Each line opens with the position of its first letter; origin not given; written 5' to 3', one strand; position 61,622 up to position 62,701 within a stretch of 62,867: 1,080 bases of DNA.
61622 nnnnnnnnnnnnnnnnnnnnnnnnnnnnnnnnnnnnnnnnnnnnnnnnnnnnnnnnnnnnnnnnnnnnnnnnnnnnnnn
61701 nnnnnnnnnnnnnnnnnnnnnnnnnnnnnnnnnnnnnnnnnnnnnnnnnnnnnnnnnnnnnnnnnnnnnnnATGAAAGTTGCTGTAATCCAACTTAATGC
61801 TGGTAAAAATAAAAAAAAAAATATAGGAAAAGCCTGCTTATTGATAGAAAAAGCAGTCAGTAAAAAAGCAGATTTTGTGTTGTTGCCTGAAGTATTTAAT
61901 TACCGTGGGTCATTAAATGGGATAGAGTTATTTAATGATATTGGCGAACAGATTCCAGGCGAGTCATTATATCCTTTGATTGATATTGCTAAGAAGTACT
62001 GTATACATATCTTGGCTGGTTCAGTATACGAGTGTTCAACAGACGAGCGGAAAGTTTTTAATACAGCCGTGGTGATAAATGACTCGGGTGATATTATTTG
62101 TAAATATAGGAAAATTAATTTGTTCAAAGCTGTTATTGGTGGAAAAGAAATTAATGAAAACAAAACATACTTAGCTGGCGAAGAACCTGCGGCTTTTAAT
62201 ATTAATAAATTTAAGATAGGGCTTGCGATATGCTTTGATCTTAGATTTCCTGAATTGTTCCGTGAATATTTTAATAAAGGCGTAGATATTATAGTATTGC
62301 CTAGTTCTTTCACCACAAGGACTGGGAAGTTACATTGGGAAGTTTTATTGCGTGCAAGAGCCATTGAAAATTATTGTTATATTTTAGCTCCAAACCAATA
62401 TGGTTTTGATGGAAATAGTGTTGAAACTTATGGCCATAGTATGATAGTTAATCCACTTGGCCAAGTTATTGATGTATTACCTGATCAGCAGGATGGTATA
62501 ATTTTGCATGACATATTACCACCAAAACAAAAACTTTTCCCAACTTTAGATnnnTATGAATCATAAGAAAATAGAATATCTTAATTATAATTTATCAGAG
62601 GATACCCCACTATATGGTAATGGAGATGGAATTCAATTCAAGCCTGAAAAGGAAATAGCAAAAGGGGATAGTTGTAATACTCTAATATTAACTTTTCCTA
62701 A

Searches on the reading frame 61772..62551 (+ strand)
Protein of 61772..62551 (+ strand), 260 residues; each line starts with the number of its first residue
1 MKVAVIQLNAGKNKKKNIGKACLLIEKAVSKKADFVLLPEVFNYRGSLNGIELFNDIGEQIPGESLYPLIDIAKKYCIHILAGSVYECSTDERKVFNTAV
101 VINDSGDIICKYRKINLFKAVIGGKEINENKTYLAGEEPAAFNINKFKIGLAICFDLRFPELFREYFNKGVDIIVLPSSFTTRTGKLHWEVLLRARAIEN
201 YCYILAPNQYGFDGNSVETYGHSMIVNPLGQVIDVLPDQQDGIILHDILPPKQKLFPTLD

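Call 72: search_protein_families(library=pfam, proteins=[window:61772-62551:+], max_evalue=0.0001)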
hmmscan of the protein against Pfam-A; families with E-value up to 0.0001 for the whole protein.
window:61772-62551:+ (260 aa): 1 family
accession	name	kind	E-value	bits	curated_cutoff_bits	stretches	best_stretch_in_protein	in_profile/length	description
PF00795.27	CN_hydrolase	-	1.2e-51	175.9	23.2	1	2-248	1-246/256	Carbon-nitrogen hydrolase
